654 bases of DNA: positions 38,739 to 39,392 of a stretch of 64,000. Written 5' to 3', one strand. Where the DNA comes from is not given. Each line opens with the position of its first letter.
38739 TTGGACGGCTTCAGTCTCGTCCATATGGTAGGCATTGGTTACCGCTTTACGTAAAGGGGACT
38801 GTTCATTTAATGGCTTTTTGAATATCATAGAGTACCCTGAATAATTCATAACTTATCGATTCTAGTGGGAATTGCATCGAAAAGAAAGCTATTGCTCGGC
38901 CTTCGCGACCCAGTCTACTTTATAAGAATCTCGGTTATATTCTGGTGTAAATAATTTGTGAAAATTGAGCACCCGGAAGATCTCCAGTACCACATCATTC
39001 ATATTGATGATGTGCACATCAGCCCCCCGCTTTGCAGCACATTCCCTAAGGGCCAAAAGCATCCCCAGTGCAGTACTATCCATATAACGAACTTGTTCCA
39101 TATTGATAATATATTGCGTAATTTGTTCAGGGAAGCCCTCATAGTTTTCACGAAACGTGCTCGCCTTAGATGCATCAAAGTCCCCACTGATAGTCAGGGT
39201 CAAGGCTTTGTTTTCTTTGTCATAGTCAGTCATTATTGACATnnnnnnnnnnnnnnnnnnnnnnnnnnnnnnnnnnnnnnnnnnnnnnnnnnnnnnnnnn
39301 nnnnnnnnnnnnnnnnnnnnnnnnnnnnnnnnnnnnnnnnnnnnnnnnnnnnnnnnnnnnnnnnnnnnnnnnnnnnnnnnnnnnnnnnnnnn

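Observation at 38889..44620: Type I secretion locus: tolC with its own terminator, then ABC + HlyD, with an appended STAS-domain gene. No substrate gene nearby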

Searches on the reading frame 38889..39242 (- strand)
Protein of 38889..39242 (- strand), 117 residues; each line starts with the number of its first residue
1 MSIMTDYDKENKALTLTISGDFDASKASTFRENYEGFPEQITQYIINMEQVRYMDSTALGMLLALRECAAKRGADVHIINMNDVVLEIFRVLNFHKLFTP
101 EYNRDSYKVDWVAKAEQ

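Call 3: search_protein_families(library=pfam, proteins=[window:38889-39242:-], max_evalue=0.01)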
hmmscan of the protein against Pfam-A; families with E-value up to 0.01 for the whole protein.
window:38889-39242:- (117 aa): 2 families
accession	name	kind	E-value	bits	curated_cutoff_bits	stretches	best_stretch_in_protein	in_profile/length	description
PF01740.26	STAS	-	1.6e-15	57.2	22.6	1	9-100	6-99/106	STAS domain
PF13466.11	STAS_2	-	3.2e-13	50.1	29.2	1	16-94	1-79/80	STAS domain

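Call 4: search_protein_families(library=ncbifam, proteins=[window:38889-39242:-], max_evalue=0.01)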
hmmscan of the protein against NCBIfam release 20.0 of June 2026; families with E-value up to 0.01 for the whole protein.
window:38889-39242:- (117 aa): 4 families
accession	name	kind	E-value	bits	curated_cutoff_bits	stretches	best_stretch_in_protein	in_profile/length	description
TIGR00377.1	ant_ant_sig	superfamily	4.3e-17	62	53.45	1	1-101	1-103/108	anti-sigma factor antagonist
TIGR02886.1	spore_II_AA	equivalog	2.5e-10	40.3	114.75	1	6-97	2-95/106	anti-sigma F factor antagonist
NF033618.0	mlaB_1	equivalog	2.7e-06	27.7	90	1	11-96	7-90/94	lipid asymmetry maintenance protein MlaB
TIGR00815.1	sulP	subfamily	0.0075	14.8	380.45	1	34-101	494-556/565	sulfate permease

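Call 6: find_homologous_proteins(query=window:38889-39242:-)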
Query window:38889-39242:- (117 aa): 16 proteins with E <= 0.001 among 19 candidates.
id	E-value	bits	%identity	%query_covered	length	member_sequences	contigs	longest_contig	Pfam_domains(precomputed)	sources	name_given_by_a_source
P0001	2.6e-71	255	100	100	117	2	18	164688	PF01740.27,PF13466.13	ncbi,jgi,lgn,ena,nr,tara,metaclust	ncbi:MAG: anti-anti-sigma factor [Legionellales bacterium]|nr:anti-anti-sigma factor [Legionellales 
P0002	2.3e-39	152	61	97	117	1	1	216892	PF01740.27,PF13466.13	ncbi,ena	-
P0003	6.7e-36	141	59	98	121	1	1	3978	PF01740.27,PF13466.13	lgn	-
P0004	7.6e-30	121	53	99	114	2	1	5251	PF01740.27,PF13466.13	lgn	-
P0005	2.8e-29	119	51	98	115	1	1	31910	PF01740.27,PF13466.13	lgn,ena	-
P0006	3.0e-28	116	53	99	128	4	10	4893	PF01740.27,PF13466.13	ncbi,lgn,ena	-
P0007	3.0e-28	116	52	99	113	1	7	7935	PF01740.27,PF13466.13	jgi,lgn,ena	-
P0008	5.7e-28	115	52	97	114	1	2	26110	PF01740.27,PF13466.13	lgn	-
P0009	1.3e-27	114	51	97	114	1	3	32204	PF01740.27,PF13466.13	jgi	-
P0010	2.5e-27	113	47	95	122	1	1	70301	PF01740.27,PF13466.13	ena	-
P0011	3.7e-27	113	52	99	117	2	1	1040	PF01740.27,PF13466.13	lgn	-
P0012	6.5e-27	112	51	91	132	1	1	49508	PF01740.27,PF13466.13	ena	-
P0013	1.0e-25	108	51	100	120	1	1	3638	PF01740.27,PF13466.13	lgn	-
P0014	2.8e-25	106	49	91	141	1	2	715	PF01740.27,PF13466.13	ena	-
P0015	7.2e-25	105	50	97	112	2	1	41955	PF01740.27,PF13466.13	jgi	jgi:HptB-dependent secretion and biofilm anti anti-sigma factor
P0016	1.6e-24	104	49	95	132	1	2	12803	PF01740.27,PF13466.13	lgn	-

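Call 9: find_encoding_contigs(protein=P0002, flank=9000, max_places=1)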
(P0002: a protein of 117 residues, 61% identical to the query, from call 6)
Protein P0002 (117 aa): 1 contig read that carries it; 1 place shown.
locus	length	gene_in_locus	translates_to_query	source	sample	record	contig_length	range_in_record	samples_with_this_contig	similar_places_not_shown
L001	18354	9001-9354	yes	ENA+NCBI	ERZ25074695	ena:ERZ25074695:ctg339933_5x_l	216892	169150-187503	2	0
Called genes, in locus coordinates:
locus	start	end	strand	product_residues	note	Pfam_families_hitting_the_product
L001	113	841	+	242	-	PF17773:UPF0176_N, PF00581:Rhodanese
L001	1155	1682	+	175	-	PF00719:Pyrophosphatase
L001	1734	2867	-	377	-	PF00563:EAL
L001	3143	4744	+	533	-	PF02321:OEP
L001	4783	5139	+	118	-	PF05036:SPOR (weak)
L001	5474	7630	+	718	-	PF03412:Peptidase_C39 (faint), PF00664:ABC_membrane, PF00005:ABC_tran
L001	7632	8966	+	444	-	PF25917:BSH_RND (weak), PF25984:BSH_YknX, PF25994:HH_AprE, PF26002:Beta-barrel_AprE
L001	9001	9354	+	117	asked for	PF01740:STAS, PF13466:STAS_2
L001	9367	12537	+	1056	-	PF18327:PRODH, PF14850:Pro_dh-DNA_bdg, PF01619:Pro_dh, PF00171:Aldedh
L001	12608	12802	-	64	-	-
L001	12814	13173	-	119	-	-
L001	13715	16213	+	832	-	-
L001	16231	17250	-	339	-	PF24796:WDR55, PF24807:WD40_CDC20-Fz, PF25174:Beta-prop_THOC3, PF24814:WD40_Prp19, PF25172:Beta-prop_WDR3_2nd, PF25175:Beta-prop_WDR5, PF23414:Beta-prop_EML_2, PF25171:Beta-prop_WDR36-Utp21_1st, +29 more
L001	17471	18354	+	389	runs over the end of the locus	PF00999:Na_H_Exchanger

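Call 10: find_encoding_contigs(protein=P0010, flank=9000, max_places=1)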
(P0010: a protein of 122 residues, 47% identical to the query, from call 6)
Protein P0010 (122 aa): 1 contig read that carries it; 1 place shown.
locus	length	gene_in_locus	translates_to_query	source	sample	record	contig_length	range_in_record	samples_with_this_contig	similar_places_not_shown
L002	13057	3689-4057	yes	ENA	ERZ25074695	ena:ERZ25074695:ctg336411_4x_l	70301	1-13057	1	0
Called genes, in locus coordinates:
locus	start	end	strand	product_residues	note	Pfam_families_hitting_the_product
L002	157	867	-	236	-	PF16331:TolA_bind_tri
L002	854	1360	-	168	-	PF00691:OmpA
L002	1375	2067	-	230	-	-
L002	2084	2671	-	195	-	PF04052:TolB_N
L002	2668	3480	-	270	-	PF06519:TolA, PF13103:TonB_2, PF03544:TonB_C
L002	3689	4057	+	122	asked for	PF01740:STAS, PF13466:STAS_2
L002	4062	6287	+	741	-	PF03412:Peptidase_C39, PF00664:ABC_membrane, PF00005:ABC_tran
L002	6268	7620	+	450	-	PF25919:BSH_CusB (faint), PF25917:BSH_RND (weak), PF25984:BSH_YknX (weak), PF25994:HH_AprE, PF26002:Beta-barrel_AprE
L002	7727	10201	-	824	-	PF02321:OEP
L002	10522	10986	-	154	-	PF02472:ExbD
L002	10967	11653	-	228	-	PF01618:MotA_ExbB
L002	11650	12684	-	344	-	PF05496:RuvB_N, PF00004:AAA, PF07728:AAA_5 (faint), PF17864:AAA_lid_4, PF05491:WHD_RuvB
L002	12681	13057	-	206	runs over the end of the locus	PF01330:RuvA_N, PF00633:HHH (faint), PF14520:HHH_5, PF21176:RecR_HhH (weak), PF07499:RuvA_C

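Call 11: find_encoding_contigs(protein=P0015, flank=9000, max_places=1)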
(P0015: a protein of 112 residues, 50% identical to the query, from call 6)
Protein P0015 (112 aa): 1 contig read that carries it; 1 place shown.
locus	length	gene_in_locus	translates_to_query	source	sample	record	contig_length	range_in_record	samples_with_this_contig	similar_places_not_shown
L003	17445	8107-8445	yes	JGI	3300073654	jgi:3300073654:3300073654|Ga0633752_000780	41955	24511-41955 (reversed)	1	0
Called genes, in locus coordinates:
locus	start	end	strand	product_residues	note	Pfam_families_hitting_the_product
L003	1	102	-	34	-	?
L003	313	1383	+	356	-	PF16261:DUF4915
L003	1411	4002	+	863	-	PF02321:OEP, PF05036:SPOR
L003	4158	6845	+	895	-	PF03412:Peptidase_C39 (weak), PF00664:ABC_membrane, PF00005:ABC_tran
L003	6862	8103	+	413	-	PF25917:BSH_RND, PF25984:BSH_YknX, PF25994:HH_AprE, PF26002:Beta-barrel_AprE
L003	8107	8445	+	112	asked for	PF01740:STAS, PF13466:STAS_2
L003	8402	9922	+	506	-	PF00474:SSF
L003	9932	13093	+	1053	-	PF18327:PRODH, PF14850:Pro_dh-DNA_bdg, PF01619:Pro_dh, PF00171:Aldedh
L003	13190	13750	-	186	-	-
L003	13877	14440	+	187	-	PF01510:Amidase_2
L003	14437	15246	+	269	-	PF17113:AmpE (faint)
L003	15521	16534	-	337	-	-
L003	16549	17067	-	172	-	-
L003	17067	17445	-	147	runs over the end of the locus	PF23130:IcmW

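Call 12: find_encoding_contigs(protein=P0012, flank=9000, max_places=1)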
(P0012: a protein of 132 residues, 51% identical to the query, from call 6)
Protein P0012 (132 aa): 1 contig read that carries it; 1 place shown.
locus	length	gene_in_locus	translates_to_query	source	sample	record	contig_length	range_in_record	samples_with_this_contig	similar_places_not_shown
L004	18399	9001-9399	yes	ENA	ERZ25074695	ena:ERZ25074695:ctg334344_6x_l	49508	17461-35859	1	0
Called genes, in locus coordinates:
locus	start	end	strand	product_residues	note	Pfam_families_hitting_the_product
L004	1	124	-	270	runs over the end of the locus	PF12796:Ank_2 (weak)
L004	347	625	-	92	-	PF00076:RRM_1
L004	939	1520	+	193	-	PF06414:Zeta_toxin, PF13671:AAA_33 (weak)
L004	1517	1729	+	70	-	-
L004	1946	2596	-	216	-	-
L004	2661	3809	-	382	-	-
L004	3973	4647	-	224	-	PF00733:Asn_synthase, PF06508:QueC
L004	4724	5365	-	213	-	PF13353:Fer4_12 (weak), PF04055:Radical_SAM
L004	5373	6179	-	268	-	PF16331:TolA_bind_tri, PF13174:TPR_6 (faint), PF13525:YfiO (faint), PF13432:TPR_16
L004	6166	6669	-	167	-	PF00691:OmpA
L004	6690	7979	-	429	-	PF04052:TolB_N, PF00930:DPPIV_N (faint), PF25174:Beta-prop_THOC3 (faint), PF26549:Tricorn_N, PF26550:Tricorn_2nd, PF07676:PD40, PF26549:Tricorn_N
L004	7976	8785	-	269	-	PF06519:TolA, PF13103:TonB_2, PF03544:TonB_C (weak)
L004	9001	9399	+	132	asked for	PF01740:STAS, PF13466:STAS_2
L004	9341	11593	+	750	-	PF03412:Peptidase_C39, PF00664:ABC_membrane, PF00005:ABC_tran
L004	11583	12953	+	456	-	PF25917:BSH_RND (faint), PF25984:BSH_YknX (weak), PF25994:HH_AprE, PF26002:Beta-barrel_AprE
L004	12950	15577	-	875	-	PF02321:OEP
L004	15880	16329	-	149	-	PF02472:ExbD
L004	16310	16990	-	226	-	PF01618:MotA_ExbB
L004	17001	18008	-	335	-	PF05496:RuvB_N, PF00004:AAA, PF07728:AAA_5 (weak), PF17864:AAA_lid_4, PF05491:WHD_RuvB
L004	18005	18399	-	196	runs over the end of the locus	PF01330:RuvA_N, PF00633:HHH (faint), PF14520:HHH_5, PF21176:RecR_HhH (weak), PF07499:RuvA_C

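Call 21: find_related_loci(query=A1, collection=genome_contigs, flank=10000)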
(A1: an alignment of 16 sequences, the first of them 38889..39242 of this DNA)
Query A1 (117 aa) in genome_contigs; peptide patterns used: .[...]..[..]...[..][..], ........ (x = any residue, [..] = any of these).
599 stretches matched a pattern (row limit reached: there are more); 588 encode a relative of the query (tblastn E <= 1e-3); the best 80 are kept; 80 distinct loci.
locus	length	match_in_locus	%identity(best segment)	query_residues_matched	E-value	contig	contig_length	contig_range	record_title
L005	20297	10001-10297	44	1-99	4e-22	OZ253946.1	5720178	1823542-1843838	MAG: Pseudomonadales bacterium isolate 926f935b-df41-466c-a5c1-31c2d9e2efa3 genome assembly, chromosome: 1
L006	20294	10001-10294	47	1-98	5e-22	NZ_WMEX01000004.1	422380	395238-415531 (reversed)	Vreelandella utahensis strain 22507_15_FS NODE_4_length_422380_cov_96.2839, whole genome shotgun sequence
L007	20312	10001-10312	43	1-103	9e-22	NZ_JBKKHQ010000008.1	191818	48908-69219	Pokkaliibacter sp. CJK22405 contig8, whole genome shotgun sequence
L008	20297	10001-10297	38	1-99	9e-22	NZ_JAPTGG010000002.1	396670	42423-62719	Dasania phycosphaerae strain GY-19 NODE_2_length_396670_cov_119.668591, whole genome shotgun sequence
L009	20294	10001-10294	44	1-98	2e-21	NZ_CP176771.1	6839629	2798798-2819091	Pseudomonas sp. MPB23 chromosome, complete genome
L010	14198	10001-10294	45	1-98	3e-21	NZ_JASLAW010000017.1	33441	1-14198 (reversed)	MAG: Pseudomonas sp. isolate CMU.bins.23 k141_2985052, whole genome shotgun sequence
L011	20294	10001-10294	43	1-98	1e-20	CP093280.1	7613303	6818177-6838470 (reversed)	Pseudomonas silvicola strain T1-3-2 chromosome, complete genome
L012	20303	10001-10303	40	1-101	9e-21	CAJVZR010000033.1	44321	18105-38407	MAG TPA_asm: uncultured Oleispira sp. isolate SRR5469033_bin.57_MetaBAT_v2.12.1_MAG genome assembly, contig: NODE_493_le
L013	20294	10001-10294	38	1-98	1e-19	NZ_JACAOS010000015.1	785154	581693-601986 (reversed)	Pseudomonas gingeri strain A8002 run0228_A8002_S9_L004_contig_15, whole genome shotgun sequence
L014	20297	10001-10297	41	1-99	2e-20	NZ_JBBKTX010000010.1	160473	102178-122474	Oceanobacter antarcticus strain wDCs-4 NODE_10_length_160473_cov_31.131692, whole genome shotgun sequence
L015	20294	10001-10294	40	1-98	2e-20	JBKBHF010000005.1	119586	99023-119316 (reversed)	MAG: Permianibacter sp. isolate 21I_052.bin.6 NODE_133_length_119586_cov_3.785259, whole genome shotgun sequence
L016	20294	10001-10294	38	1-98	2e-20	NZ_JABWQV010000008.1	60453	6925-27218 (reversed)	Pseudomonas tehranensis strain SWRI196 contig8, whole genome shotgun sequence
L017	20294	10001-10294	43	1-98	2e-20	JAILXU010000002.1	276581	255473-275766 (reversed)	MAG: Oceanobacter sp. isolate PHBVgamm2 PHBVgamm2_contig_2, whole genome shotgun sequence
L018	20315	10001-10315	38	1-105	3e-20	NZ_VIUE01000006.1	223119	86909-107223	Pseudomonas sp. SJZ074 Ga0314241_106, whole genome shotgun sequence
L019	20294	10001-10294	41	1-98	3e-20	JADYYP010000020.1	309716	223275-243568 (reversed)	MAG: Planctomycetota bacterium isolate SJ533 c_000000615346, whole genome shotgun sequence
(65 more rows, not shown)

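Call 24: find_homologous_proteins(query=A1, max_evalue=1e-10)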
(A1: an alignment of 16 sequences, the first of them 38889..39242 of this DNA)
Query A1 (16 sequences) (117 aa, profile of the alignment): 17 proteins with E <= 1e-10 among 303 candidates.
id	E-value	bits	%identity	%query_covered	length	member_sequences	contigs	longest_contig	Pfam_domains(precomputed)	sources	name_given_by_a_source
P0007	6.6e-51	189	52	99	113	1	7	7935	PF01740.27,PF13466.13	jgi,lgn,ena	-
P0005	1.3e-50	188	51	98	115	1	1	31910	PF01740.27,PF13466.13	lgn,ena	-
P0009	2.7e-50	187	51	97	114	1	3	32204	PF01740.27,PF13466.13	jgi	-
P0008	2.8e-50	187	52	97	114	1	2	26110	PF01740.27,PF13466.13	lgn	-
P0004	1.3e-49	185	53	99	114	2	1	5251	PF01740.27,PF13466.13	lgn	-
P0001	1.5e-49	185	100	100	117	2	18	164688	PF01740.27,PF13466.13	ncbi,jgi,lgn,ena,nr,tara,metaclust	ncbi:MAG: anti-anti-sigma factor [Legionellales bacterium]|nr:anti-anti-sigma factor [Legionellales 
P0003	3.0e-49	184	59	98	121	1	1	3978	PF01740.27,PF13466.13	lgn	-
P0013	4.3e-49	183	51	100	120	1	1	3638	PF01740.27,PF13466.13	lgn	-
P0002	1.1e-48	182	61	97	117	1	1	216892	PF01740.27,PF13466.13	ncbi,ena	-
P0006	1.6e-48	181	53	99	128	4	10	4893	PF01740.27,PF13466.13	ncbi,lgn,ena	-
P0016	1.0e-46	176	49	95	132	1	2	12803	PF01740.27,PF13466.13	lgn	-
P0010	1.1e-46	175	47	95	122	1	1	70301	PF01740.27,PF13466.13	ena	-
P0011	1.3e-46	175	52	99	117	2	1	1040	PF01740.27,PF13466.13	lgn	-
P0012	1.9e-46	175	51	91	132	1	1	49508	PF01740.27,PF13466.13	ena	-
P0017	5.6e-46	173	49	97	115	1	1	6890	PF01740.27,PF13466.13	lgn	-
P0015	1.8e-45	172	50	97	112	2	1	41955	PF01740.27,PF13466.13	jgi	jgi:HptB-dependent secretion and biofilm anti anti-sigma factor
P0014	3.9e-44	167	49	91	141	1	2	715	PF01740.27,PF13466.13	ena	-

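Call 30: find_encoding_contigs(protein=P0017, flank=8000, max_places=1)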
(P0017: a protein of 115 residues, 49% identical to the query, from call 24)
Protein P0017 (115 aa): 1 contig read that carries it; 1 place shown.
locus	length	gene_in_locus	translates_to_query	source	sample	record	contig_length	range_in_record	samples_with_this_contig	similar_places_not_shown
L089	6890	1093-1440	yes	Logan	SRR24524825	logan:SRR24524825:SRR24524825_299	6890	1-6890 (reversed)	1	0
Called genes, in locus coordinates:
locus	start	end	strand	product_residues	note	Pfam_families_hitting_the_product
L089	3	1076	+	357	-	?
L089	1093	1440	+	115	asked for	PF01740:STAS, PF13466:STAS_2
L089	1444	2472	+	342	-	PF07992:Pyr_redox_2, PF13738:Pyr_redox_3 (faint)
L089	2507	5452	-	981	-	-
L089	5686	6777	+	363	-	-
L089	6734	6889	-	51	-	?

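Call 31: find_encoding_contigs(protein=P0009, flank=10000, max_places=1)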
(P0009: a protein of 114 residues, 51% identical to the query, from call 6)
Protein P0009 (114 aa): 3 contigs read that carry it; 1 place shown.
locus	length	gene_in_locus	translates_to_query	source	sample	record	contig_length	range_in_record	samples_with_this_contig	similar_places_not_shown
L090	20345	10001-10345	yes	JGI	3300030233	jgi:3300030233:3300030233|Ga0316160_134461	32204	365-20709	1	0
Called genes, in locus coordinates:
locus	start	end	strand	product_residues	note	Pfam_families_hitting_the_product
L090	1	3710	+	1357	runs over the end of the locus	?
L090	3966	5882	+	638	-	PF02321:OEP, PF05036:SPOR (weak)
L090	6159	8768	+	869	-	PF03412:Peptidase_C39 (weak), PF00664:ABC_membrane, PF00005:ABC_tran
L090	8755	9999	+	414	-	PF25919:BSH_CusB (faint), PF25917:BSH_RND (weak), PF25973:BSH_CzcB (weak), PF25984:BSH_YknX, PF25994:HH_AprE, PF26002:Beta-barrel_AprE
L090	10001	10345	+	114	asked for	PF01740:STAS, PF13466:STAS_2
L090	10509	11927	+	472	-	PF00474:SSF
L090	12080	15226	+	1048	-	PF18327:PRODH, PF14850:Pro_dh-DNA_bdg, PF01619:Pro_dh, PF00171:Aldedh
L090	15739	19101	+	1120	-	PF02774:Semialdhyde_dhC (faint), PF00023:Ank (faint), PF12796:Ank_2, PF13606:Ank_3 (faint), PF13637:Ank_4 (faint), PF13857:Ank_5 (faint), PF24521:Ank_KRIT1 (faint), PF12796:Ank_2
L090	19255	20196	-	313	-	PF01370:Epimerase, PF08338:DUF1731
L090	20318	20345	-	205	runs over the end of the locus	PF00484:Pro_CA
